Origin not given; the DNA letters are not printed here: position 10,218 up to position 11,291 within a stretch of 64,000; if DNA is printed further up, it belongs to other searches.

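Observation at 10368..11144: Circularly permuted DsbA/BdbD-like thiol:disulfide oxidoreductase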

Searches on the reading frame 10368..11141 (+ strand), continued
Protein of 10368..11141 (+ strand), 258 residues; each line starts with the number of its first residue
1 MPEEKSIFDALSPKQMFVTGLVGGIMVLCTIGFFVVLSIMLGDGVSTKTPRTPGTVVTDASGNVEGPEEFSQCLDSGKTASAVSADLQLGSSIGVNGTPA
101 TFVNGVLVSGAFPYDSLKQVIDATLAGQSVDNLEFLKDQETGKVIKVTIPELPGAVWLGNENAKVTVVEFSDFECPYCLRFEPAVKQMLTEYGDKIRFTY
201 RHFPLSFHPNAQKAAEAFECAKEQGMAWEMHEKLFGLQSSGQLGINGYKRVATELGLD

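Call 6: find_homologous_proteins(query=window:10368-11141:+, max_evalue=0.001)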
Query window:10368-11141:+ (258 aa): 2753 proteins with E <= 0.001 among 3870 candidates; the best 120 are listed.
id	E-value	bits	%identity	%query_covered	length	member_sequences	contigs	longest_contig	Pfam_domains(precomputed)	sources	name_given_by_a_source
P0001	3.4e-169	578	100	100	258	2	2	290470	PF13098.14,PF01323.27,PF13462.13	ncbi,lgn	-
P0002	5.7e-160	548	95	100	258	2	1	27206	PF13098.14,PF01323.27,PF13462.13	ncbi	-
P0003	3.8e-152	523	89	100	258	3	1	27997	PF13098.14,PF01323.27,PF13462.13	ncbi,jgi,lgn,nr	ncbi:MAG TPA: thioredoxin domain-containing protein [Candidatus Magasanikbacteria bacterium]|nr:thio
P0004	2.2e-141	487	83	100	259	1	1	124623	PF13743.13,PF13098.14,PF01323.27,PF13462.13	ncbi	-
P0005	8.4e-140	482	84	100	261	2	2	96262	PF13743.13,PF13098.14,PF01323.27,PF13462.13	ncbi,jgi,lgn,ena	-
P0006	4.7e-137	473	81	99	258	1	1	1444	PF13743.13,PF13098.14,PF01323.27,PF13462.13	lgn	-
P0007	3.0e-135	467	79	100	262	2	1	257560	PF13743.13,PF13098.14,PF01323.27,PF13462.13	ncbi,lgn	-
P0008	1.6e-134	465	78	99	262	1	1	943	PF13098.14,PF01323.27,PF13462.13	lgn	-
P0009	2.2e-134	464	78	99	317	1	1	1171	PF13098.14,PF01323.27,PF13462.13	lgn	-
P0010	6.3e-133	460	79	100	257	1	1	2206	PF13098.14,PF01323.27,PF13462.13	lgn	-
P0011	1.2e-132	459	81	100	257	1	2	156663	PF13098.14,PF01323.27,PF13462.13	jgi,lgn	jgi:protein-disulfide isomerase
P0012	3.4e-131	454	77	100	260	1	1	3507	PF13743.13,PF13098.14,PF01323.27,PF13462.13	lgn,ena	-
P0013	7.4e-131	453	78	100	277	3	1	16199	PF13098.14,PF01323.27,PF13462.13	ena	-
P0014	2.9e-130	451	75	100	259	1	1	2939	PF13743.13,PF13098.14,PF01323.27,PF13462.13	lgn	-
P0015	4.0e-129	447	76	100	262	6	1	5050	PF13098.14,PF01323.27,PF13462.13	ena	-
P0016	3.0e-126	438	76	100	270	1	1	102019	PF13743.13,PF13098.14,PF01323.27,PF13462.13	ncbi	-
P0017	1.0e-120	420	71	99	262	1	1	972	PF13098.14,PF01323.27,PF13462.13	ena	-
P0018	3.6e-115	402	69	100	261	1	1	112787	PF13098.14,PF01323.27,PF13462.13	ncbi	-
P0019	3.3e-108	379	65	98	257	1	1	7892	PF13098.14,PF01323.27,PF13462.13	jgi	-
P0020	5.6e-104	365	67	97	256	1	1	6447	PF13098.14,PF01323.27,PF13462.13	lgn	-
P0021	1.2e-101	357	65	97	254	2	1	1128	PF13098.14,PF01323.27,PF13462.13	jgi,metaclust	metaclust:\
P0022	2.7e-101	356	62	100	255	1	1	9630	PF13098.14,PF01323.27,PF13462.13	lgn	-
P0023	1.0e-100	354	61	99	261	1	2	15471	PF13098.14,PF01323.27,PF13462.13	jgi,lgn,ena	-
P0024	4.9e-100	352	61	98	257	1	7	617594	PF13098.14,PF01323.27,PF13462.13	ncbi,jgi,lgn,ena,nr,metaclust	ncbi:MAG TPA: hypothetical protein DCS29_00250 [Candidatus Magasanikbacteria bacterium]|nr:hypotheti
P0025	2.9e-99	349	61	100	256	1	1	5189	PF13098.14,PF01323.27,PF13462.13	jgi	-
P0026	5.1e-95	336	58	100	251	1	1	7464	PF13098.14,PF01323.27,PF13462.13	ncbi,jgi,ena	-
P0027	1.5e-94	334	58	99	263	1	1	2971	PF13098.14,PF01323.27,PF13462.13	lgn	-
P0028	3.1e-94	333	62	96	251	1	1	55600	PF13098.14,PF01323.27,PF13462.13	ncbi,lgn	-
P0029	3.3e-94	333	58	100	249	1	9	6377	PF13098.14,PF01323.27,PF13462.13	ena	-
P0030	5.6e-94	332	58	98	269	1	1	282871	PF13098.14,PF01323.27,PF13462.13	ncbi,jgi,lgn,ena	ncbi:MAG: thioredoxin domain-containing protein [Candidatus Magasanikbacteria bacterium]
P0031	4.6e-93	329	60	99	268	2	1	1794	PF13098.14,PF01323.27,PF13462.13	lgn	-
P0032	5.1e-93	329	65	90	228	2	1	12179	PF13098.14,PF01323.27,PF13462.13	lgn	-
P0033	6.5e-93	329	58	99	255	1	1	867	PF13098.14,PF01323.27,PF13462.13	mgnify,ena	mgnify:CR=1 FL=1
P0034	1.1e-92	328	61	99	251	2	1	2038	PF13098.14,PF01323.27,PF13462.13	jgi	-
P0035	3.4e-92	326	58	99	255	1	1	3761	PF13098.14,PF01323.27,PF13462.13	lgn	-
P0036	2.5e-91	323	56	99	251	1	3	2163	PF13098.14,PF01323.27,PF13462.13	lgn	-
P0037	2.5e-91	323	60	98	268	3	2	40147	PF13098.14,PF01323.27,PF13462.13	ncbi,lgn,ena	-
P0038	1.6e-90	321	60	99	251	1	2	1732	PF13098.14,PF01323.27,PF13462.13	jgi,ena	-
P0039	6.9e-90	319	57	100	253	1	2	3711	PF13098.14,PF01323.27,PF13462.13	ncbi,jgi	jgi:protein-disulfide isomerase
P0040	1.6e-89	317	57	99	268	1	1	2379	PF13098.14,PF01323.27,PF13462.13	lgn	-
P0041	3.6e-89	316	57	99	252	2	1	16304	PF13098.14,PF01323.27,PF13462.13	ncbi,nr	ncbi:MAG: thioredoxin domain-containing protein [Candidatus Magasanikbacteria bacterium]|nr:thioredo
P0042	4.4e-89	316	58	100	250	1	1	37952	PF13098.14,PF01323.27,PF13462.13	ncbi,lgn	ncbi:MAG: thioredoxin domain-containing protein [Candidatus Magasanikbacteria bacterium]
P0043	4.7e-89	316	60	95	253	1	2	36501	PF13098.14,PF01323.27,PF13462.13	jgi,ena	-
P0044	4.7e-89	316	58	100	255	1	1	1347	PF13098.14,PF01323.27,PF13462.13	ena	-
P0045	7.7e-89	315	60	95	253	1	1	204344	PF13098.14,PF01323.27,PF13462.13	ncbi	-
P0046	1.9e-88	314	56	96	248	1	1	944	PF13098.14,PF01323.27,PF13462.13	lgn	-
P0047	2.2e-88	314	61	96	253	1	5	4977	PF13098.14,PF01323.27,PF13462.13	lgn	-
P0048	2.5e-88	314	55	100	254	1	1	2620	PF13098.14,PF01323.27,PF13462.13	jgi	jgi:protein-disulfide isomerase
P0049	2.5e-88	314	54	100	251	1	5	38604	PF13098.14,PF01323.27,PF13462.13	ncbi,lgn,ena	-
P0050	3.6e-88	313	57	97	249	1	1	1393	PF13098.14,PF01323.27,PF13462.13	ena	-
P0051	3.8e-88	313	59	95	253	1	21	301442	PF13098.14,PF01323.27,PF13462.13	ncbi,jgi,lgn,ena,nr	ncbi:MAG: thioredoxin domain-containing protein [Candidatus Magasanikbacteria bacterium]|jgi:protein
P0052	4.0e-88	313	56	99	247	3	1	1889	PF01323.27,PF13462.13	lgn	-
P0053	4.2e-88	313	57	98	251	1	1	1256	PF13098.14,PF01323.27,PF13462.13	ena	-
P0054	4.2e-88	313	60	96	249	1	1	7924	PF13098.14,PF01323.27,PF13462.13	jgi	jgi:protein-disulfide isomerase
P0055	6.5e-88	312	56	98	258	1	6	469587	PF13098.14,PF01323.27,PF13462.13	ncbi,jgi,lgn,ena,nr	ncbi:thioredoxin domain-containing protein [Candidatus Parcubacteria bacterium]|jgi:protein-disulfid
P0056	9.1e-88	312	55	99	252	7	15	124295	PF13098.14,PF01323.27,PF13462.13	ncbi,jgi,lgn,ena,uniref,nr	ncbi:MAG: hypothetical protein A2921_04540 [Candidatus Magasanikbacteria bacterium RIFCSPLOWO2_01_FU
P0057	9.7e-88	312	57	96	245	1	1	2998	PF13098.14,PF01323.27,PF13462.13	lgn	-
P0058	9.8e-88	312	56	99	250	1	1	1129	PF13098.14,PF01323.27,PF13462.13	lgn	-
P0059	1.0e-87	312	56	100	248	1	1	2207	PF13098.14,PF01323.27,PF13462.13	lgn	-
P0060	1.1e-87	311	46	73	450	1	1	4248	PF13192.13,PF13098.14,PF01323.27,PF13462.13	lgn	-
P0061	1.9e-87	311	56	100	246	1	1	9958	PF13098.14,PF01323.27,PF13462.13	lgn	-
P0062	1.9e-87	311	54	98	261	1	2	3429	PF13098.14,PF01323.27,PF13462.13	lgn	-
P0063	2.8e-87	310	56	98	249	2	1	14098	PF13098.14,PF01323.27,PF13462.13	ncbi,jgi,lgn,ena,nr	ncbi:thioredoxin domain-containing protein [Patescibacteria group bacterium]|nr:thioredoxin domain-c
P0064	3.0e-87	310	56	98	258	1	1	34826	PF13098.14,PF01323.27,PF13462.13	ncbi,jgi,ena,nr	ncbi:hypothetical protein C0581_00510 [Candidatus Parcubacteria bacterium]|nr:MAG: hypothetical prot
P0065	4.6e-87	309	54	99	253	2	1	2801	PF13098.14,PF01323.27,PF13462.13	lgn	-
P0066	6.5e-87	309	57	97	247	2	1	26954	PF01323.27,PF13462.13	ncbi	-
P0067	8.8e-87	309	53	99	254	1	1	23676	PF13098.14,PF01323.27,PF13462.13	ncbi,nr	ncbi:MAG: thioredoxin domain-containing protein [Candidatus Magasanikbacteria bacterium]|nr:thioredo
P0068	2.1e-86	307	56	99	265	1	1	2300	PF13098.14,PF01323.27,PF13462.13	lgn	-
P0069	2.6e-86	307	57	95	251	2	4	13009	PF13098.14,PF01323.27,PF13462.13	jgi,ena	-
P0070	4.9e-86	306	57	96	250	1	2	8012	PF13098.14,PF01323.27,PF13462.13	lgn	-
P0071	1.4e-85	305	55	98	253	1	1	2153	PF13098.14,PF01323.27,PF13462.13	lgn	-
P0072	3.7e-85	303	55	98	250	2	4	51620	PF13098.14,PF01323.27,PF13462.13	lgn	-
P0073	3.9e-85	303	57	95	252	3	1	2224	PF13098.14,PF01323.27,PF13462.13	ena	-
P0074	4.1e-85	303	53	99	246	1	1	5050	PF01323.27,PF13462.13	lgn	-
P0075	9.9e-85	302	53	98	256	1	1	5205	PF13098.14,PF01323.27,PF13462.13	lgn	-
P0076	2.0e-84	301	54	100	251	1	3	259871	PF01323.27,PF13462.13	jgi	-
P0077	9.3e-84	299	56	97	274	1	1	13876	PF13192.13,PF13098.14,PF01323.27,PF13462.13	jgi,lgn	-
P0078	6.5e-83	296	56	100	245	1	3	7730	PF13098.14,PF01323.27,PF13462.13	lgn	-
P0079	9.4e-83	295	47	73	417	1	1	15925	PF13192.13,PF13743.13,PF13098.14,PF01323.27,PF13462.13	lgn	-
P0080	5.0e-82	293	56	99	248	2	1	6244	PF13098.14,PF01323.27,PF13462.13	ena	-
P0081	5.7e-82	293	54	99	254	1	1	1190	PF13098.14,PF01323.27,PF13462.13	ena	-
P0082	8.9e-82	292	53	99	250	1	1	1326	PF13098.14,PF01323.27,PF13462.13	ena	-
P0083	1.4e-81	292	53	99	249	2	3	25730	PF13098.14,PF01323.27,PF13462.13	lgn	-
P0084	1.7e-81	291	55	99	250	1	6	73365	PF13098.14,PF01323.27,PF13462.13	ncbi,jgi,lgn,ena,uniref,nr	ncbi:MAG: Periplasmic thiol:disulfide interchange protein DsbA [Candidatus Magasanikbacteria bacteri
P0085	2.1e-81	291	55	100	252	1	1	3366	PF01323.27,PF13462.13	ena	-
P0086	2.2e-81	291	57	95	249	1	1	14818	PF13098.14,PF01323.27,PF13462.13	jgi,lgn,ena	-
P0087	2.8e-81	290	53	96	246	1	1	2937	PF13098.14,PF01323.27,PF13462.13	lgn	-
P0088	4.1e-81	290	54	99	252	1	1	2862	PF13098.14,PF01323.27,PF13462.13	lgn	-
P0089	4.8e-81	290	53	99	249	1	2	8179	PF13098.14,PF01323.27,PF13462.13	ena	-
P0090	9.6e-81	289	54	98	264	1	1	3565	PF13098.14,PF01323.27,PF13462.13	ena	-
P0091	1.2e-80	288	51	99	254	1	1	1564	PF13098.14,PF01323.27,PF13462.13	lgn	-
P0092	1.8e-80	288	52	98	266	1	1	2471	PF13098.14,PF01323.27,PF13462.13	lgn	-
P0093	2.1e-80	288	53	100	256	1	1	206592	PF13098.14,PF01323.27,PF13462.13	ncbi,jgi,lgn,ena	ncbi:MAG: thioredoxin domain-containing protein [Patescibacteria group bacterium]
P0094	2.3e-80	287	38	74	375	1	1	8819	PF13743.13,PF13098.14,PF01323.27,PF13462.13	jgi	-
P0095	3.9e-80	287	51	99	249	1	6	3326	PF13098.14,PF01323.27,PF13462.13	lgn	-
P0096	5.5e-80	286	52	99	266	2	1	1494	PF13098.14,PF01323.27,PF13462.13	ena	-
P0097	9.6e-80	285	53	99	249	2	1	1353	PF13098.14,PF01323.27,PF13462.13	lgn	-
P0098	3.7e-79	284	53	98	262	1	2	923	PF13098.14,PF01323.27,PF13462.13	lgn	-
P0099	4.4e-79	283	53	98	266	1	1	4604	PF13098.14,PF01323.27,PF13462.13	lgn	-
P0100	1.3e-78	282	52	97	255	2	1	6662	PF13098.14,PF01323.27,PF13462.13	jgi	jgi:protein-disulfide isomerase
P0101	1.4e-78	282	51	99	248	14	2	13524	PF13098.14,PF01323.27,PF13462.13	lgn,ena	-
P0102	1.6e-78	281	52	98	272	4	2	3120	PF13098.14,PF01323.27,PF13462.13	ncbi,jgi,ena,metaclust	metaclust:\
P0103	2.4e-78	281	53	96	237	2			PF13098.14,PF01323.27,PF13462.13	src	-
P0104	2.6e-78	281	53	99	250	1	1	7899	PF13098.14,PF01323.27,PF13462.13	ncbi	-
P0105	4.7e-78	280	53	97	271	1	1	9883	PF13098.14,PF01323.27,PF13462.13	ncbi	-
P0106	1.3e-77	279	61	38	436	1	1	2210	PF13098.14,PF01323.27,PF13462.13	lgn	-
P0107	1.7e-77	278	52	96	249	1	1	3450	PF13098.14,PF01323.27,PF13462.13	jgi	jgi:protein-disulfide isomerase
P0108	9.8e-77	276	51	97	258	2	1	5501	PF13098.14,PF01323.27,PF13462.13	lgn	-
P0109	2.4e-76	274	51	98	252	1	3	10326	PF13098.14,PF01323.27,PF13462.13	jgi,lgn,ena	-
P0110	4.1e-76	274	48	98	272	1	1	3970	PF13098.14,PF01323.27,PF13462.13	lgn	-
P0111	1.2e-75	272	48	98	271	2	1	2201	PF13098.14,PF01323.27,PF13462.13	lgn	-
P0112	1.6e-75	272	51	98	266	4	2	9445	PF13098.14,PF01323.27,PF13462.13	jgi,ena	-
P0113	4.1e-75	270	50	98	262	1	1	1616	PF13098.14,PF01323.27,PF13462.13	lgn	-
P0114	2.1e-74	268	40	74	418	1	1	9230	PF13098.14,PF01323.27,PF13462.13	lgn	-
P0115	3.0e-73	264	42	74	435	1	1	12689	PF13192.13,PF13743.13,PF13098.14,PF01323.27,PF13462.13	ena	-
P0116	2.3e-72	261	44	73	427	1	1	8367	PF01323.27,PF13462.13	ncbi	-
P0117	5.9e-71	257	41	73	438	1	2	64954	PF13192.13,PF13098.14,PF01323.27,PF13462.13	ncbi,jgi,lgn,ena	jgi:protein-disulfide isomerase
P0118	2.3e-69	251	39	74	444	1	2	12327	PF13098.14,PF01323.27,PF13462.13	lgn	-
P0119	2.1e-68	248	65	67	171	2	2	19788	PF13098.14,PF01323.27,PF13462.13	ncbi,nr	ncbi:thioredoxin domain-containing protein [Patescibacteria group bacterium]|nr:thioredoxin domain-c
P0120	2.1e-67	245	52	85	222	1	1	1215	PF13098.14,PF01323.27,PF13462.13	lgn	-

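Call 10: predict_structure(protein=window:10368-11141:+)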
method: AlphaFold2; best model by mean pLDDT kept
length: 258 residues; sequences in the alignment: 1
mean_pLDDT: 43.9   pTM: 0.23
mean pLDDT of the five models: 43.9, 42.6, 42.5, 41.7, 28.3
residues with pLDDT >= 90: 15; 70-90: 21; 50-70: 12; < 50: 210
segments of 3 or more residues with pLDDT < 50: 44-133, 136-138, 142-258
pLDDT, mean of each block of 10 residues (from residue 1): 70 87 95 85 47 37 41 34 27 31 33 42 42 49 46 33 25 26 33 29 27 41 39 36 43 43
secondary structure, 60 per line:
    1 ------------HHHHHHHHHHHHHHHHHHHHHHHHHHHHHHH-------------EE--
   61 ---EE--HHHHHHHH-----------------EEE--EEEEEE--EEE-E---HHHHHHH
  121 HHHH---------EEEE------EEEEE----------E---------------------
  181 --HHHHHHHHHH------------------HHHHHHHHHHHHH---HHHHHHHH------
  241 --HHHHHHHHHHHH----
elements in order: H13-43 H68-75 E93-95 E98-103 E106-108 H114-124 E134-137 E144-148 H183-192 H211-223 H227-234 H243-254
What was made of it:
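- Tried and rejected: Single-sequence AlphaFold2 gave an unusable model (pLDDT 43.9, call 10).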

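Call 17: search_protein_families(library=pfam, proteins=[P0060, P0094], max_evalue=0.001)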
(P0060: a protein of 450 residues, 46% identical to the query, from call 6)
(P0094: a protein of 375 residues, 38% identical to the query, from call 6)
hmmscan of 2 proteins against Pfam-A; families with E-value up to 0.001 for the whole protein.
P0060 (450 aa): 5 families
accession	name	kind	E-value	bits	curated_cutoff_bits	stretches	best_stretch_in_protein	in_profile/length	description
PF13462.12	Thioredoxin_4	-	1.5e-60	204.6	23.2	2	93-254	3-164/165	Thioredoxin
PF01323.26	DSBA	-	5.5e-43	147.4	25.6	3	106-253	1-190/191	DSBA-like thioredoxin domain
PF13098.12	Thioredoxin_2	-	1.3e-15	58.1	27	2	294-442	7-103/104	Thioredoxin-like domain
PF13192.12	Thioredoxin_3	-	2.1e-05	24.9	24.8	0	210-239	31-59/76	Thioredoxin domain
PF00085.26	Thioredoxin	-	0.00016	22.1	23.5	0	292-328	18-54/103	Thioredoxin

P0094 (375 aa): 4 families
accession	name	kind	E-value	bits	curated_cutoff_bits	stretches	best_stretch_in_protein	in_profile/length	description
PF13462.12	Thioredoxin_4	-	2.4e-65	220.2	23.2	2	208-371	3-165/165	Thioredoxin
PF01323.26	DSBA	-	8.9e-46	156.5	25.6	3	18-163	1-190/191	DSBA-like thioredoxin domain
PF13098.12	Thioredoxin_2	-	2.2e-13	50.9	27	2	16-162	6-103/104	Thioredoxin-like domain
PF13743.12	Thioredoxin_5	-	5.5e-07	29.9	27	0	63-148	80-166/186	Thioredoxin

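Call 20: find_encoding_contigs(protein=P0001, flank=10000, max_places=3)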
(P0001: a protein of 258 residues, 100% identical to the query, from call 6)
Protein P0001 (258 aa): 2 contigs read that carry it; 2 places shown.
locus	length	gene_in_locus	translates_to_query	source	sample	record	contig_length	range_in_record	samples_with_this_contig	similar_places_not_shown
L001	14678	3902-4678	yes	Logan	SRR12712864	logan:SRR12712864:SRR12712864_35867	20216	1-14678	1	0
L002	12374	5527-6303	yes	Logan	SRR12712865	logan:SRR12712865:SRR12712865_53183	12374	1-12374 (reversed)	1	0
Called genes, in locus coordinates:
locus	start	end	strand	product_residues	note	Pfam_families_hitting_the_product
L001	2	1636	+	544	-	?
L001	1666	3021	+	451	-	PF00140:Sigma70_r1_2, PF04542:Sigma70_r2, PF04539:Sigma70_r3, PF04545:Sigma70_r4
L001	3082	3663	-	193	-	PF00081:Sod_Fe_N, PF02777:Sod_Fe_C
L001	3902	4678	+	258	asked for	PF13098:Thioredoxin_2 (faint), PF13462:Thioredoxin_4 (weak), PF01323:DSBA (weak), PF13462:Thioredoxin_4, PF01323:DSBA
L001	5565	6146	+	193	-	PF01997:Translin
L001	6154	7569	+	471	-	PF08245:Mur_ligase_M, PF02875:Mur_ligase_C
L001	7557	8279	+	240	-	PF00535:Glycos_transf_2, PF10111:Glyco_tranf_2_2, PF13641:Glyco_tranf_2_3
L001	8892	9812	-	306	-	PF00551:Formyl_trans_N, PF02911:Formyl_trans_C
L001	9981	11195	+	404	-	PF19425:Csd3_N2, PF01551:Peptidase_M23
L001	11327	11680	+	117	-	-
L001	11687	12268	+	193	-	PF01612:DNA_pol_A_exo1 (weak), PF13482:RNase_H_2, PF10108:DNA_pol_B_exo2 (faint)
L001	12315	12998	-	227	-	PF00970:FAD_binding_6, PF08022:FAD_binding_8 (weak), PF08030:NAD_binding_6 (faint), PF00175:NAD_binding_1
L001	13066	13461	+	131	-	PF02082:Rrf2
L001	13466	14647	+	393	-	PF00266:Aminotran_5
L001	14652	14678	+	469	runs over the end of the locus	PF19295:SufBD_N, PF01458:SUFBD_core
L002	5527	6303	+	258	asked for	PF13098:Thioredoxin_2 (faint), PF13462:Thioredoxin_4 (weak), PF01323:DSBA (weak), PF13462:Thioredoxin_4, PF01323:DSBA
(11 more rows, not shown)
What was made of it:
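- The identical protein occurs in two independent assemblies (call 20). The identical 258-aa protein and its neighbours were assembled independently from two SRA runs, and the sequence is also on an NCBI contig (calls 6, 20).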
